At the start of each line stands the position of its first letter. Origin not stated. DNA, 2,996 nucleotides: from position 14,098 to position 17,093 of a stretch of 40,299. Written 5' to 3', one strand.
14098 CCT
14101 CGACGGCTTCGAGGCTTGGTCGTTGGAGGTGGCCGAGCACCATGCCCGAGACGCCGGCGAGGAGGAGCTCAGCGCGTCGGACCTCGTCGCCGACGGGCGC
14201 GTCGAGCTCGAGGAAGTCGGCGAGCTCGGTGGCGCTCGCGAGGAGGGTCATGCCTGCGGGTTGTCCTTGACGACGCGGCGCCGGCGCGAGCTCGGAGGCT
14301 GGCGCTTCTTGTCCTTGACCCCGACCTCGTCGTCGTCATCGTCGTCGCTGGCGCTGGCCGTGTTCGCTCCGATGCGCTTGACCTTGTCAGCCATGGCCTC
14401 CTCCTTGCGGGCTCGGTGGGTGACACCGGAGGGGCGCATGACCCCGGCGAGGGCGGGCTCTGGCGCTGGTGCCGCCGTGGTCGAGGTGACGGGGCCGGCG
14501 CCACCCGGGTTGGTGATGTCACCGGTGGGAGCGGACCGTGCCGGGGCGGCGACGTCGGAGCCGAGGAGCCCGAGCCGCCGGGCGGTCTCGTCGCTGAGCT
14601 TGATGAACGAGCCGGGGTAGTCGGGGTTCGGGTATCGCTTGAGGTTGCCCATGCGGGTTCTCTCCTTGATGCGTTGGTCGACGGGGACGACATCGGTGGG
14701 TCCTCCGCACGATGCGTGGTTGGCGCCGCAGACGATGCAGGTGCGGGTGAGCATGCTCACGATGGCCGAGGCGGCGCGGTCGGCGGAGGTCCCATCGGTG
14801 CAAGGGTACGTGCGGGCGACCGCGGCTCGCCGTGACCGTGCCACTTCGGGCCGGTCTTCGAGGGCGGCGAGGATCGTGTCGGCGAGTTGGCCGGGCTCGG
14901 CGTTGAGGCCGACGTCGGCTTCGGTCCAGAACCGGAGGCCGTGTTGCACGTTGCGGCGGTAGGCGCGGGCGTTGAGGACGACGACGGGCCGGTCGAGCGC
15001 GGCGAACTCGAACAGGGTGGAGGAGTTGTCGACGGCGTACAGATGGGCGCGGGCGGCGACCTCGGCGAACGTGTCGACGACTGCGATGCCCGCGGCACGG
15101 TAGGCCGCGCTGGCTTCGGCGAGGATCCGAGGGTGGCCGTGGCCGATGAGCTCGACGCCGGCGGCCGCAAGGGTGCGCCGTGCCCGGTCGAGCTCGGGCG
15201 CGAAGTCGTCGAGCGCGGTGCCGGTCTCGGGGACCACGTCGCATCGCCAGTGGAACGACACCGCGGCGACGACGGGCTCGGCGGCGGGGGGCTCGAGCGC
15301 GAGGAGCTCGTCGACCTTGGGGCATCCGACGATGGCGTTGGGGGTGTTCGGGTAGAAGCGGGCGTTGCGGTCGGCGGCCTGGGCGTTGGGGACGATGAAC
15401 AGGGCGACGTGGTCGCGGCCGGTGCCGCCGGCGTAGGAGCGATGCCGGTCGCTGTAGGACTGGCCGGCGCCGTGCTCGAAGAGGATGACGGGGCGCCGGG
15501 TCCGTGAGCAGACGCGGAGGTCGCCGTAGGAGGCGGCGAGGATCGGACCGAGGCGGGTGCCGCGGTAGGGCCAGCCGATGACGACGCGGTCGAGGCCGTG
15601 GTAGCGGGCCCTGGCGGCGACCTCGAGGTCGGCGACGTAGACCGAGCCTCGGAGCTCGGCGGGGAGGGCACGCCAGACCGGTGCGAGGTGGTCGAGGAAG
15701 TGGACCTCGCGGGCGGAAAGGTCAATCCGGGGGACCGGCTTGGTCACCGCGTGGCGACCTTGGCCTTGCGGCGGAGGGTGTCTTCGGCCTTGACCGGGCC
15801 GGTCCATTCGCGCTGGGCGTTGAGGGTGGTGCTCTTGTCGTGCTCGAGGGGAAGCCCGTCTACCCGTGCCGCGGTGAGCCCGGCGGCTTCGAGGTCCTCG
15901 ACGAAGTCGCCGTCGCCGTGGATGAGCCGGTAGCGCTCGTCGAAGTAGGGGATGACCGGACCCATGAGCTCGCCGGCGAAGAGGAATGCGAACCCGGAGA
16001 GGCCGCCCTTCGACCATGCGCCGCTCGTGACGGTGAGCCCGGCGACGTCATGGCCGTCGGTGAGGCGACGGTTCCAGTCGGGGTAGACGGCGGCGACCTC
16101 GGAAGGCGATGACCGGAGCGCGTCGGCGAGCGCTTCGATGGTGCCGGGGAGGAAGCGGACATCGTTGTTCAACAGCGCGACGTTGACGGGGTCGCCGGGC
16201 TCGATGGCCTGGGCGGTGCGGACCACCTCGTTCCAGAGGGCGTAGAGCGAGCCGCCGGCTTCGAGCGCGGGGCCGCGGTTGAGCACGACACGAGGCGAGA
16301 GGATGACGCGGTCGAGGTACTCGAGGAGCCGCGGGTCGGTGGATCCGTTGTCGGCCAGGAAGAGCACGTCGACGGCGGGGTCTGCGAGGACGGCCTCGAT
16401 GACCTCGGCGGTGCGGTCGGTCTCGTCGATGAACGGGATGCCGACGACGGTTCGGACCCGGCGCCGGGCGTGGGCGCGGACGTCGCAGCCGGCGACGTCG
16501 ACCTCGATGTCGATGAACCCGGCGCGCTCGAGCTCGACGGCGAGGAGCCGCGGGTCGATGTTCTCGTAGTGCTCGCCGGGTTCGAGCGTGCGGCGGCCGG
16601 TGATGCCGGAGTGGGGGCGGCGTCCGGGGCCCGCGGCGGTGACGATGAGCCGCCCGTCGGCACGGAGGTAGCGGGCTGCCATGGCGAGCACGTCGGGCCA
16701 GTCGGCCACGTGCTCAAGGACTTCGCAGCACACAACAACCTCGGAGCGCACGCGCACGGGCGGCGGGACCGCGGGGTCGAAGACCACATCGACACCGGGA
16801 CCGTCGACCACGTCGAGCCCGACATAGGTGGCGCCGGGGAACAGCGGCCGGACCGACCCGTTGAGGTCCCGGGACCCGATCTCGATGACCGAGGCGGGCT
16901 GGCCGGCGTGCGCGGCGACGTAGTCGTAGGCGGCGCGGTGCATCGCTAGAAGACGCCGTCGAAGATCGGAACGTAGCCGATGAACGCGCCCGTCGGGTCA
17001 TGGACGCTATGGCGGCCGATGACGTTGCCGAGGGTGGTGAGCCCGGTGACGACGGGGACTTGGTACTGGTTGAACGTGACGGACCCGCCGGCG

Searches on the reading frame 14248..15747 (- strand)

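Call 8: search_protein_families(library=pfam, proteins=[window:14248-15747:-], max_evalue=0.01)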
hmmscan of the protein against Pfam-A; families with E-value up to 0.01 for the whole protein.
window:14248-15747:- (499 aa): 1 family
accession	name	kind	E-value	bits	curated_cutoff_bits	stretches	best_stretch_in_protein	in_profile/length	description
PF04464.20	Glyphos_transf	-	7.1e-06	25.7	22.1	1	201-330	232-366/367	CDP-Glycerol:Poly(glycerophosphate) glycerophosphotransferase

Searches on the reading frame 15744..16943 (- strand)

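Call 8: search_protein_families(library=pfam, proteins=[window:15744-16943:-], max_evalue=0.01)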
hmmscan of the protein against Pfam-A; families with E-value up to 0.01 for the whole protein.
window:15744-16943:- (399 aa): 3 families
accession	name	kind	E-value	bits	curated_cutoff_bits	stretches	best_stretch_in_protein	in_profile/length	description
PF13489.12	Methyltransf_23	-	6e-10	39.5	27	1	11-145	18-161/164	Methyltransferase domain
PF08241.18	Methyltransf_11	-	9.9e-05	23.3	21.2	1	69-101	63-95/95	Methyltransferase domain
PF08242.18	Methyltransf_12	-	0.0001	23.4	30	1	66-99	65-98/98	Methyltransferase domain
